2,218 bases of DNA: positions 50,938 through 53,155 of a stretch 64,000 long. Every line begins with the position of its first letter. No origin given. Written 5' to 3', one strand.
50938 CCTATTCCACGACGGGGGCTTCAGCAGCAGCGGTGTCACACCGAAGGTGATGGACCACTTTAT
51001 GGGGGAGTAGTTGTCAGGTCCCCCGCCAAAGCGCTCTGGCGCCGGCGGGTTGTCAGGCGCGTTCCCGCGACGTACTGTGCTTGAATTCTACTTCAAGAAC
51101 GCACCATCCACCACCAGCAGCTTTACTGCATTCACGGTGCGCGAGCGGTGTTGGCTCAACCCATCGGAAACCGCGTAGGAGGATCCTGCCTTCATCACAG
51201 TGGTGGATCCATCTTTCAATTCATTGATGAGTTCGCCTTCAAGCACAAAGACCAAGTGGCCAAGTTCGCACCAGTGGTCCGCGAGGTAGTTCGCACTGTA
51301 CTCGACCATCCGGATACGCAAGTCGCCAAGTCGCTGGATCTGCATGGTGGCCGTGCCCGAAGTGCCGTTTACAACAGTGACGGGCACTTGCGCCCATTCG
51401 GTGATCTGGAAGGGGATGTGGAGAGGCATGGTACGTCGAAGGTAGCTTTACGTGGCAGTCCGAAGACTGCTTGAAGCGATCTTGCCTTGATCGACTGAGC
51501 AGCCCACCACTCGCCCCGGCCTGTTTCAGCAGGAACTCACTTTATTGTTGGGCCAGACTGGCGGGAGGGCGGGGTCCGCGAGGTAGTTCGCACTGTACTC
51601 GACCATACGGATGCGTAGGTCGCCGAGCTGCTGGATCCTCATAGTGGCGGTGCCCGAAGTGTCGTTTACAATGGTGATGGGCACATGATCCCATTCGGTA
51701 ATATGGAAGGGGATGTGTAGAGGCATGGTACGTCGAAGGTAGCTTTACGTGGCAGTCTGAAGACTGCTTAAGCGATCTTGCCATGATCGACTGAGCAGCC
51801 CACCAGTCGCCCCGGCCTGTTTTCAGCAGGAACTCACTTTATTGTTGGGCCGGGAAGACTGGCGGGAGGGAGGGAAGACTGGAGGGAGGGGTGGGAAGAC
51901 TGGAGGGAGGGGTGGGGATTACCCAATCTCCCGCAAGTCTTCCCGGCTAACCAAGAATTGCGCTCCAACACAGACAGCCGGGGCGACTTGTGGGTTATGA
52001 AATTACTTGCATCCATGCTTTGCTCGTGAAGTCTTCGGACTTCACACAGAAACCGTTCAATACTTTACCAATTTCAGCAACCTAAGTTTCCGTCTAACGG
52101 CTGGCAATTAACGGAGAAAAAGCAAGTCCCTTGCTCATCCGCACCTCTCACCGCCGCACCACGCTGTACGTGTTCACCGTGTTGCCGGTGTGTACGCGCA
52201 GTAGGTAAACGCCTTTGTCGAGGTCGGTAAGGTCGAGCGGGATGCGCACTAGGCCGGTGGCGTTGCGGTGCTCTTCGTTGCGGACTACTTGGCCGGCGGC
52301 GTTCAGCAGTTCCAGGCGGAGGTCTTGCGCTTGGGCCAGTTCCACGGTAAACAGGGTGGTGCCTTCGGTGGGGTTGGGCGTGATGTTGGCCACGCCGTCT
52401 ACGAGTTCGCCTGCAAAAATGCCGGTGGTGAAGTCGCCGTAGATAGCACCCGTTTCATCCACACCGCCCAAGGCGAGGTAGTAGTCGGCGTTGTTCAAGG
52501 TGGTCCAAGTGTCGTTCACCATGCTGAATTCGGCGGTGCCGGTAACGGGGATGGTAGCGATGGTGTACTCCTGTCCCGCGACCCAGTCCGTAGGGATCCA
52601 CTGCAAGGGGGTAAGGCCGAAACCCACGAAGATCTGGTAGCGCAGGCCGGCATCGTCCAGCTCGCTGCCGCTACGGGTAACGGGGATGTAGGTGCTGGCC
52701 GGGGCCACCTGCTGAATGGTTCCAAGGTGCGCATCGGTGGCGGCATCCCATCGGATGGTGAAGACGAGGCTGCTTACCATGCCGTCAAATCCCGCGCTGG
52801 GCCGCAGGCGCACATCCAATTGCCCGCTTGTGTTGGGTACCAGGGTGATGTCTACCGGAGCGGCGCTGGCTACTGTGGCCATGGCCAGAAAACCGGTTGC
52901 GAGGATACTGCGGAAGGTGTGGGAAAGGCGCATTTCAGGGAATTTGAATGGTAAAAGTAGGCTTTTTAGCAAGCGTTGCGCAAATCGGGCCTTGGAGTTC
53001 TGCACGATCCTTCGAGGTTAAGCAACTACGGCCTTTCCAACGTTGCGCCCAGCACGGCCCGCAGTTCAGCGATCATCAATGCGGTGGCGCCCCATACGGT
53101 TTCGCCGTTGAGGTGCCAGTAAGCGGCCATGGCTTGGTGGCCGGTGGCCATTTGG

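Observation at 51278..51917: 297-bp tandem duplication generating a truncated second DHCW-cupin gene, bounded by a G-rich minisatellite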

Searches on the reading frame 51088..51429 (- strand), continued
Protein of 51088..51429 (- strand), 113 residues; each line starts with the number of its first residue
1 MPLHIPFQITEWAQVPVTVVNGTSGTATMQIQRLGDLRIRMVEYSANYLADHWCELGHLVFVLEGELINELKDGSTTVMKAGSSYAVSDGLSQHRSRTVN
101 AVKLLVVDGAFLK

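Call 76: search_protein_families(library=pfam, proteins=[L003:4341-4694:-, L003:4691-4927:-], max_evalue=0.001)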
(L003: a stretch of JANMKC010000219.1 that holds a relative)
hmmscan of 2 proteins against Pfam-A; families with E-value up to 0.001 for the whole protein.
L003:4341-4694:- (117 aa): 1 family
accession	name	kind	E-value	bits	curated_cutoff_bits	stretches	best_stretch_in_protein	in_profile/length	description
PF18480.7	DUF5615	-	3.3e-20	72.4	23.8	1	2-96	1-94/110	Domain of unknown function (DUF5615)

L003:4691-4927:- (78 aa): 1 family
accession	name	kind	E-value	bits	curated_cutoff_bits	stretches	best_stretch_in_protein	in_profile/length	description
PF04255.20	DUF433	-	4.5e-21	74.9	23.6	1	7-61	1-55/56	Protein of unknown function (DUF433)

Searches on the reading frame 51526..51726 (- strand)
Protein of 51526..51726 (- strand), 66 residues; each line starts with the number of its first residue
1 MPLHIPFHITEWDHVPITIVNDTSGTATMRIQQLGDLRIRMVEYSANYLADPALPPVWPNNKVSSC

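Call 5: search_protein_families(library=pfam, proteins=[window:51526-51726:-], max_evalue=0.01)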
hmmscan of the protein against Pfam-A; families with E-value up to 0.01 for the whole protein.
window:51526-51726:- (66 aa): 0 families

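Call 8: search_protein_families(library=ncbifam, proteins=[window:51526-51726:-], max_evalue=0.01)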
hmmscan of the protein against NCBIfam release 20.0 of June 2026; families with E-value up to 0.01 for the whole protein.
window:51526-51726:- (66 aa): 1 family
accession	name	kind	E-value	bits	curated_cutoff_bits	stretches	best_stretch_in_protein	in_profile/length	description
NF038084.1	DHCW_cupin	hypoth_equivalog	4.7e-13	49.2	70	1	4-51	2-49/106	DHCW motif cupin fold protein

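Call 31: find_homologous_proteins(query=window:51526-51726:-, max_evalue=0.00001)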
Query window:51526-51726:- (66 aa): 82 proteins with E <= 0.00001 among 84 candidates.
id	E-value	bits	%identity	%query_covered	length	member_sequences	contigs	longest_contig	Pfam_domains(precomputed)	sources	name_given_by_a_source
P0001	1.4e-31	125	92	94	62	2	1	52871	-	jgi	jgi:hypothetical protein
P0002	3.8e-19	86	82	77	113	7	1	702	-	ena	-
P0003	6.1e-19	85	82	77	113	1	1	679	PF07883.18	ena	-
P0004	6.4e-19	85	82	77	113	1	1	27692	-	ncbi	ncbi:MAG: DHCW motif cupin fold protein [Flavobacteriales bacterium]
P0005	1.8e-18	84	80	77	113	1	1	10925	PF07883.18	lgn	-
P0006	3.4e-18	83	78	77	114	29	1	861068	PF07883.18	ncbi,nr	ncbi:MAG: DHCW motif cupin fold protein [Flavobacteriales bacterium]|nr:DHCW motif cupin fold protei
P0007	3.6e-18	83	82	77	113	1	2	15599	PF07883.18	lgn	-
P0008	3.9e-18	82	78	77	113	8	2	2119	PF07883.18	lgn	-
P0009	3.9e-18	82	80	77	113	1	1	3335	PF07883.18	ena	-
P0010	4.5e-18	82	80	77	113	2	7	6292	-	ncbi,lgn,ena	-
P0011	6.8e-18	82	80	77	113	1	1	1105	PF07883.18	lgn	-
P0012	7.1e-18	82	78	77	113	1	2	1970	PF07883.18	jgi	jgi:hypothetical protein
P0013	1.0e-17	81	82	77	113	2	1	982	PF07883.18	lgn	-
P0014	1.1e-17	81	82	77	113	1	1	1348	PF07883.18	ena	-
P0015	1.5e-17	81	78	77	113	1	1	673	-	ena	-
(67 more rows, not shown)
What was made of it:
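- The best full-length match is 82% (call 31).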

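Call 33: find_encoding_contigs(protein=P0001, flank=5000, max_places=6)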
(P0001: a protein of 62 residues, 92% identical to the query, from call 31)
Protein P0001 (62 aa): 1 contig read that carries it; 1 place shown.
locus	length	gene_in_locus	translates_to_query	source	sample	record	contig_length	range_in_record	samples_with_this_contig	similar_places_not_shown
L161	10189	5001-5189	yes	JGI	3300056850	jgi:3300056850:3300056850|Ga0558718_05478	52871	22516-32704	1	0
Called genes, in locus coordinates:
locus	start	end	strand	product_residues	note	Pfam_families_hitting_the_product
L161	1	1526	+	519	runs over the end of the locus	PF18936:DUF5684, PF10502:Peptidase_S26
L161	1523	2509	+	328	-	PF10502:Peptidase_S26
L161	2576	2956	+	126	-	-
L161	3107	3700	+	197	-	PF00293:NUDIX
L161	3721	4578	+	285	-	PF18962:Por_Secre_tail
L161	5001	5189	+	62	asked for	-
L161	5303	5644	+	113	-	-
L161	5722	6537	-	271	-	PF00106:adh_short, PF13561:adh_short_C2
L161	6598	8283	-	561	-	PF02463:SMC_N, PF13476:AAA_23, PF13304:AAA_21 (faint)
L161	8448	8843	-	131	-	-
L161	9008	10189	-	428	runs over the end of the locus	PF01384:PHO4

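Call 40: list_cluster_members(proteins=[P0002, P0001])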
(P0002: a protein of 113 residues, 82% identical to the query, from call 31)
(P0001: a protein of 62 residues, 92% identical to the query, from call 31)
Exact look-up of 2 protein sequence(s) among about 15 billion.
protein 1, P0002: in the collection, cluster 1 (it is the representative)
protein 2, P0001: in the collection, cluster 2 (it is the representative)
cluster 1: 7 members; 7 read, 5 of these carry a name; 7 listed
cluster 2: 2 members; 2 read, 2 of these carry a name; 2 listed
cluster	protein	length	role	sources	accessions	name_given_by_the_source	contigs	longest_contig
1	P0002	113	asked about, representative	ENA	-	-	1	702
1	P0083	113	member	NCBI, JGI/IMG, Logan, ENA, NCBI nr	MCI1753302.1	MAG: DHCW motif cupin fold protein [Flavobacteriales bacterium] | hypothetical protein | DHCW motif cupin fold protein [Flavobacteriales bacterium]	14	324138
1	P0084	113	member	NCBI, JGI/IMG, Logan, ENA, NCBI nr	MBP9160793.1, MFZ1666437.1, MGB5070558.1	MAG: DHCW motif cupin fold protein [Flavobacteriales bacterium] | hypothetical protein | DHCW motif cupin fold protein [Flavobacteriales bacterium]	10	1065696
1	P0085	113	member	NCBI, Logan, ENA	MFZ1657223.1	MAG: DHCW motif cupin fold protein [Flavobacteriales bacterium]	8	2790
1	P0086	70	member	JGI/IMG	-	hypothetical protein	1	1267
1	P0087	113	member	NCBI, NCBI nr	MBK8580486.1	MAG: DHCW motif cupin fold protein [Flavobacteriales bacterium] | DHCW motif cupin fold protein [Flavobacteriales bacterium]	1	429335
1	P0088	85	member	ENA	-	-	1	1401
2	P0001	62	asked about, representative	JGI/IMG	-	hypothetical protein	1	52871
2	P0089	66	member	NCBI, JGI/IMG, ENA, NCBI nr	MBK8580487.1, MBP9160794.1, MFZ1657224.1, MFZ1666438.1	MAG: hypothetical protein WAT61_00240 [Flavobacteriales bacterium] | hypothetical protein | hypothetical protein [Flavobacteriales bacterium]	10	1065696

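Call 42: find_encoding_contigs(protein=window:51526-51726:-, flank=2500, max_places=10)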
Protein window:51526-51726:- (66 aa): 21 contigs read that carry it; 10 places shown.
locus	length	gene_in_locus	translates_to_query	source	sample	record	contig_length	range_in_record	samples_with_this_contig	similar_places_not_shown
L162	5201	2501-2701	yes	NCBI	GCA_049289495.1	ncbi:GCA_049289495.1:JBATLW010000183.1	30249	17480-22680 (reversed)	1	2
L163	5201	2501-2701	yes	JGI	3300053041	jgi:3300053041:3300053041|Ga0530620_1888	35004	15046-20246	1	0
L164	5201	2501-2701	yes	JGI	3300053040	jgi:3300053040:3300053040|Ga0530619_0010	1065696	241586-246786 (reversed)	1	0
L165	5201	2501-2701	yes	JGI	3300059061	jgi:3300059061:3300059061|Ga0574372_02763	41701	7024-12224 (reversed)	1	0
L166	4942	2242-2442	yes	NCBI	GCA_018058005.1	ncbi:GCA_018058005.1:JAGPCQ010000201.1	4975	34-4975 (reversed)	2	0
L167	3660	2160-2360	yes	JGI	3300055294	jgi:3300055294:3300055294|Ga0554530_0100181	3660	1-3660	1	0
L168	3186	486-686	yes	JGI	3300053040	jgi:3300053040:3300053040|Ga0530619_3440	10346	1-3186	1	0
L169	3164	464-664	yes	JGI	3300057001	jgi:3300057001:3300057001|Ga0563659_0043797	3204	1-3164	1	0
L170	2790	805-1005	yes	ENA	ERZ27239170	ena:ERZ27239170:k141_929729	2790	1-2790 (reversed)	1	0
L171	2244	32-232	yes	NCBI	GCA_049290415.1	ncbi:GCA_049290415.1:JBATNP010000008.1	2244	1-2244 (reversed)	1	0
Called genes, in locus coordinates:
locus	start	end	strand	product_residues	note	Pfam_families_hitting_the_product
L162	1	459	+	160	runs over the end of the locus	-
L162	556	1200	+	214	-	PF00293:NUDIX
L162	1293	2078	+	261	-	PF18962:Por_Secre_tail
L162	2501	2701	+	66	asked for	-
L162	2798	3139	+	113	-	-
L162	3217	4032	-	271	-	PF00106:adh_short, PF13561:adh_short_C2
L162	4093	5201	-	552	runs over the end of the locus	PF02463:SMC_N, PF13476:AAA_23, PF13304:AAA_21 (faint)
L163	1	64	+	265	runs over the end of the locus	PF10502:Peptidase_S26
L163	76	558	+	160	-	-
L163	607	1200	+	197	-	PF00293:NUDIX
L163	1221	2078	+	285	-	PF18962:Por_Secre_tail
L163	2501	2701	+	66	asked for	-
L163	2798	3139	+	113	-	-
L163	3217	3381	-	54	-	PF13561:adh_short_C2 (weak)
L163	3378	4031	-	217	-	PF00106:adh_short, PF13561:adh_short_C2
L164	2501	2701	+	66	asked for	-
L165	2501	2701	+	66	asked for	-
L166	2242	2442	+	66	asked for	-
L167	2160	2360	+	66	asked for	-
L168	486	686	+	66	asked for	-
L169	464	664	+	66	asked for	-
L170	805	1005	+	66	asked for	-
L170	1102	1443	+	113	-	-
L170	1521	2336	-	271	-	PF00106:adh_short, PF13561:adh_short_C2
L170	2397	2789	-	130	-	?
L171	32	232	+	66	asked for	-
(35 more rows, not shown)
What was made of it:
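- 51526..51726 (-): Truncated ORF B (66 aa): cupin codons 1-51 (51574-51726) plus 15 codons read from LE-A. The exact product is on 21 contigs (call 42).
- The arrangement is fixed in a widespread haplotype (call 42). The same junction was recovered by independent assemblies from NCBI, JGI and ENA, including a 1.07-Mb contig and k141 short-read contigs (call 42).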

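Call 45: find_encoding_contigs(protein=P0083, flank=3000, max_places=10)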
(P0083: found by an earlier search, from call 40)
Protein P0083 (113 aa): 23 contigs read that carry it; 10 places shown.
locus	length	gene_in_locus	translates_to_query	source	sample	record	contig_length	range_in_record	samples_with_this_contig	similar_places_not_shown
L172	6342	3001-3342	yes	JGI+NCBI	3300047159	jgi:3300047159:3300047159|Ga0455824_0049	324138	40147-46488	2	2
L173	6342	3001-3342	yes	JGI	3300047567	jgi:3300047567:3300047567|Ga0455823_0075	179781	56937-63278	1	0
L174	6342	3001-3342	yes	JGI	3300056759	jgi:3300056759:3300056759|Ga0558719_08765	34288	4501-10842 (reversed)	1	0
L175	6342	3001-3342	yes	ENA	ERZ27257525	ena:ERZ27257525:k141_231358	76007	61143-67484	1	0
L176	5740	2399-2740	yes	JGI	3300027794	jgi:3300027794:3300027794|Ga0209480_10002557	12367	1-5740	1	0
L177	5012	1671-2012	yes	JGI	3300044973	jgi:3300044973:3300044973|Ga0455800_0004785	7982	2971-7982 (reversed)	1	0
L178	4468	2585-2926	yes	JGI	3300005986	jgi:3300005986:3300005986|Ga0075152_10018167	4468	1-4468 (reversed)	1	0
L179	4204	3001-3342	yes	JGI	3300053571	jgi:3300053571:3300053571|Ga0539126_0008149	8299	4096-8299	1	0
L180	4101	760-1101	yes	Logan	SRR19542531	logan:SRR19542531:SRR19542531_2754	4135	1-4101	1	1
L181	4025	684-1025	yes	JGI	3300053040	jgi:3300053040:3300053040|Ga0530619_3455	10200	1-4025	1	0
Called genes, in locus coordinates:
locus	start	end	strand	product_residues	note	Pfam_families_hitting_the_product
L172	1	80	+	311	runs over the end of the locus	PF10502:Peptidase_S26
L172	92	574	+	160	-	-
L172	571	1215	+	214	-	PF00293:NUDIX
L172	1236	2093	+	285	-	PF18962:Por_Secre_tail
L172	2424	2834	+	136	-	-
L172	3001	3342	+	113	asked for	-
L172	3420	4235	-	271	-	PF00106:adh_short, PF13561:adh_short_C2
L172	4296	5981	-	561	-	PF02463:SMC_N, PF13476:AAA_23, PF13304:AAA_21 (faint)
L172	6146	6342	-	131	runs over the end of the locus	-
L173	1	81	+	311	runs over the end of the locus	PF10502:Peptidase_S26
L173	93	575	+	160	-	-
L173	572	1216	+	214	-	PF00293:NUDIX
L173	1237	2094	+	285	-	PF18962:Por_Secre_tail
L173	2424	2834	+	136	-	-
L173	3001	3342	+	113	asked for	-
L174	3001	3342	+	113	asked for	-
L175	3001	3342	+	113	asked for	-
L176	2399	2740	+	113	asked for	-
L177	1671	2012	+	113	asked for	-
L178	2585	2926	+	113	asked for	-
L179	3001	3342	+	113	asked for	-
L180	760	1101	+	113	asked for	-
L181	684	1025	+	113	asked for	-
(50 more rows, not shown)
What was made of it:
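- Strains with different inserts at this site coexist in one sample (calls 42, 45). The samples are mixed communities (calls 42, 45).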

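Call 49: search_protein_families(library=pfam, proteins=[L170:190-633:+], max_evalue=1)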
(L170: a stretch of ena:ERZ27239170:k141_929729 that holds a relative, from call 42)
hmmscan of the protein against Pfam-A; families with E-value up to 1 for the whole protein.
L170:190-633:+ (147 aa): 2 families
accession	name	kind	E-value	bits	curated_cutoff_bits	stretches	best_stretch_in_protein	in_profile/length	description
PF22557.2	DuOB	-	0.018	15.5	27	1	25-79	52-107/210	Dual OB-containing domain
PF18346.7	SH3_15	-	0.71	10.6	24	0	30-50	40-60/67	Mind bomb SH3 repeat domain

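Call 51: find_homologous_proteins(query=L170:190-633:+, max_evalue=0.001)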
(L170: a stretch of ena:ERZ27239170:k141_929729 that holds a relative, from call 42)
Query L170:190-633:+ (147 aa): 13 proteins with E <= 0.001 among 19 candidates.
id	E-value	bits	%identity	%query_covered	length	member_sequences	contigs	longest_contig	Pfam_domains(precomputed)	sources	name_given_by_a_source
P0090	1.6e-92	325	99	100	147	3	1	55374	-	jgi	jgi:hypothetical protein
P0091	4.9e-79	281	85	100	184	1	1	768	-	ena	-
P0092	1.7e-67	244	71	99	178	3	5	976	-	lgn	-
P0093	9.5e-64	232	70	99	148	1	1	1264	-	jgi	jgi:hypothetical protein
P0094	1.7e-61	224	64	99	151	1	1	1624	-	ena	-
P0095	1.1e-60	222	66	99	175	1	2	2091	-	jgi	-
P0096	2.3e-29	120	42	97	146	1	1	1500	-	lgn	-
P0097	1.4e-28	118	43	90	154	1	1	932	-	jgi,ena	-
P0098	8.0e-28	115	41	90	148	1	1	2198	-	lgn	-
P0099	9.4e-28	115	42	97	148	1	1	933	-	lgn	-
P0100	1.1e-26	111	42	90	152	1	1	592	-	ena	-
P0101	7.2e-26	109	39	90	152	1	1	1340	-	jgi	jgi:hypothetical protein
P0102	1.4e-25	108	39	94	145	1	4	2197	-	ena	-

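Call 52: find_encoding_contigs(protein=P0090, flank=8000, max_places=5)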
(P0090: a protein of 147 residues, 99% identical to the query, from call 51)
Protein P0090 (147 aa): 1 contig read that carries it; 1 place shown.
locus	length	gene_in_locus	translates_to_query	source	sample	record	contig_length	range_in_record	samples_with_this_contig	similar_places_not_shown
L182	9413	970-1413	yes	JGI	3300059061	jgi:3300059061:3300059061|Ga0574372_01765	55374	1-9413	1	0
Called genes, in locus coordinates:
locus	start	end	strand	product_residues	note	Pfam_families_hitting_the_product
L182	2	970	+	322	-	?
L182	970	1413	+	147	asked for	-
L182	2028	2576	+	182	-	PF01797:Y1_Tnp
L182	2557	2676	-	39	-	-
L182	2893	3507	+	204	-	-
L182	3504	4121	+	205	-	-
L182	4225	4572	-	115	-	-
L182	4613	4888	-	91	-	-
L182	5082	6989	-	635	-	PF01433:Peptidase_M1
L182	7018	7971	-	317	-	PF02219:MTHFR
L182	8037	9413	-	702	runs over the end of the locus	PF06119:NIDO, PF18911:PKD_4 (weak), PF13585:CHU_C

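Call 55: search_protein_families(library=ncbifam, proteins=[L182:2028-2576:+, L182:2-970:+, L182:2893-3507:+, L182:3504-4121:+], max_evalue=0.01)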
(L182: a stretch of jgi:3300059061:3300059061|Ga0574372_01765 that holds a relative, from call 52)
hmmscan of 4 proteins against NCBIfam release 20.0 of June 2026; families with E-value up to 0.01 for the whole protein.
L182:2028-2576:+ (182 aa): 2 families
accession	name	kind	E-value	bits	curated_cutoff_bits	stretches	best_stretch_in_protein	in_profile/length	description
NF047646.1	REP_Tyr_transpos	equivalog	3.8e-29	101.4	80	1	6-165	4-146/146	REP-associated tyrosine transposase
NF033573.1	transpos_IS200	equivalog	1.6e-07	31.6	55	1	18-111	17-111/126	IS200/IS605 family transposase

L182:2-970:+ (322 aa): 1 family
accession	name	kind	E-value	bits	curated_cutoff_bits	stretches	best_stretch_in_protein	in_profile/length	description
TIGR03696.1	Rhs_assc_core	domain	2.4e-10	40.7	32.5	1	36-104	14-76/76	RHS repeat-associated core domain-containing protein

L182:2893-3507:+ (204 aa): 0 families

L182:3504-4121:+ (205 aa): 0 families
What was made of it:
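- On REP/REPIN-RAYT system: L182 2028-2576 scores 101.4 bits on NF047646 (cutoff 80; call 55).
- On IS200/IS605 insertion sequence: NF033573 scores 31.6 bits against a cutoff of 55 (call 55).
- Closest known: IS200/IS605 insertion sequences and their MITE-like derivatives. Different: The protein scores above cutoff on the RAYT model and below cutoff on the IS200 model (call 55).
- That gene scores 101 bits on NF047646 REP_Tyr_transpos (cutoff 80) and stays below cutoff on the IS200 model (call 55).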

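Call 56: search_protein_families(library=pfam, proteins=[L182:2028-2576:+, L182:2-970:+, L182:2893-3507:+, L182:3504-4121:+], max_evalue=0.01)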
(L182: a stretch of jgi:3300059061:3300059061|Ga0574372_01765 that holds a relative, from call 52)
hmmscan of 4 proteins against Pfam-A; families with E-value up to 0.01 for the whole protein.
L182:2028-2576:+ (182 aa): 1 family
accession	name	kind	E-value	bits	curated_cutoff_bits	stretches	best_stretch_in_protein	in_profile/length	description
PF01797.21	Y1_Tnp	-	4e-09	37.1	23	1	14-103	7-97/121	Transposase IS200 like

L182:2-970:+ (322 aa): 2 families
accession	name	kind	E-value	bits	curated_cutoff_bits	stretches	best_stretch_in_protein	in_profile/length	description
PF21431.3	Col-Pyo_DNase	-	0.00018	22.1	27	1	236-311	40-122/124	Colicin/Pyocin-S2, DNase domain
PF01844.29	HNH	-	0.00057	20.4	21.4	1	279-301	12-34/47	HNH endonuclease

L182:2893-3507:+ (204 aa): 0 families

L182:3504-4121:+ (205 aa): 0 families

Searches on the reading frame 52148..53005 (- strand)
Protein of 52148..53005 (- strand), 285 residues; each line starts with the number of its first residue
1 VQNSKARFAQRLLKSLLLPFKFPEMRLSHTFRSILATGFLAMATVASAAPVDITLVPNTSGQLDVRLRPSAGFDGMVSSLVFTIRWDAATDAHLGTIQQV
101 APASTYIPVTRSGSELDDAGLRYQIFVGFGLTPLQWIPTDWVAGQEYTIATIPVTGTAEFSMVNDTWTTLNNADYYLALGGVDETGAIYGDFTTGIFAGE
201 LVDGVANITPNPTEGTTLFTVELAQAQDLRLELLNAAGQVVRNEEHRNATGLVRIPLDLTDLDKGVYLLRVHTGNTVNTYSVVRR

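Call 5: search_protein_families(library=pfam, proteins=[window:52148-53005:-], max_evalue=0.01)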
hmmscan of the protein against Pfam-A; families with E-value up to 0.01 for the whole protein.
window:52148-53005:- (285 aa): 1 family
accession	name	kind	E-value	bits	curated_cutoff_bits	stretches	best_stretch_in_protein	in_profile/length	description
PF18962.6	Por_Secre_tail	-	9.1e-08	32.7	27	1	210-278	3-69/75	Secretion system C-terminal sorting domain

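Call 8: search_protein_families(library=ncbifam, proteins=[window:52148-53005:-], max_evalue=0.01)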
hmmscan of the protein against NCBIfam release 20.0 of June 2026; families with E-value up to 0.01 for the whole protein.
window:52148-53005:- (285 aa): 3 families
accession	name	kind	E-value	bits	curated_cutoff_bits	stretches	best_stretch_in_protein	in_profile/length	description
TIGR04183.1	Por_Secre_tail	domain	5.4e-11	42.3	23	1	208-283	1-70/72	T9SS type A sorting domain-containing protein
NF038113.1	T9SSA_dep_M36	equivalog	0.0038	15.4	885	1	207-283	794-867/869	T9SS-dependent M36 family metallopeptidase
NF052323.1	T9SSA_dep_M6i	equivalog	0.0057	14.6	600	1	210-273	962-1026/1043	T9SS-dependent M6-like inactivated metalloprotease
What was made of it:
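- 52148..53005 (-): Upstream neighbour: a gene for a protein with a T9SS C-terminal sorting domain. It is context only. Pfam PF18962 and TIGR04183 (calls 5, 8).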
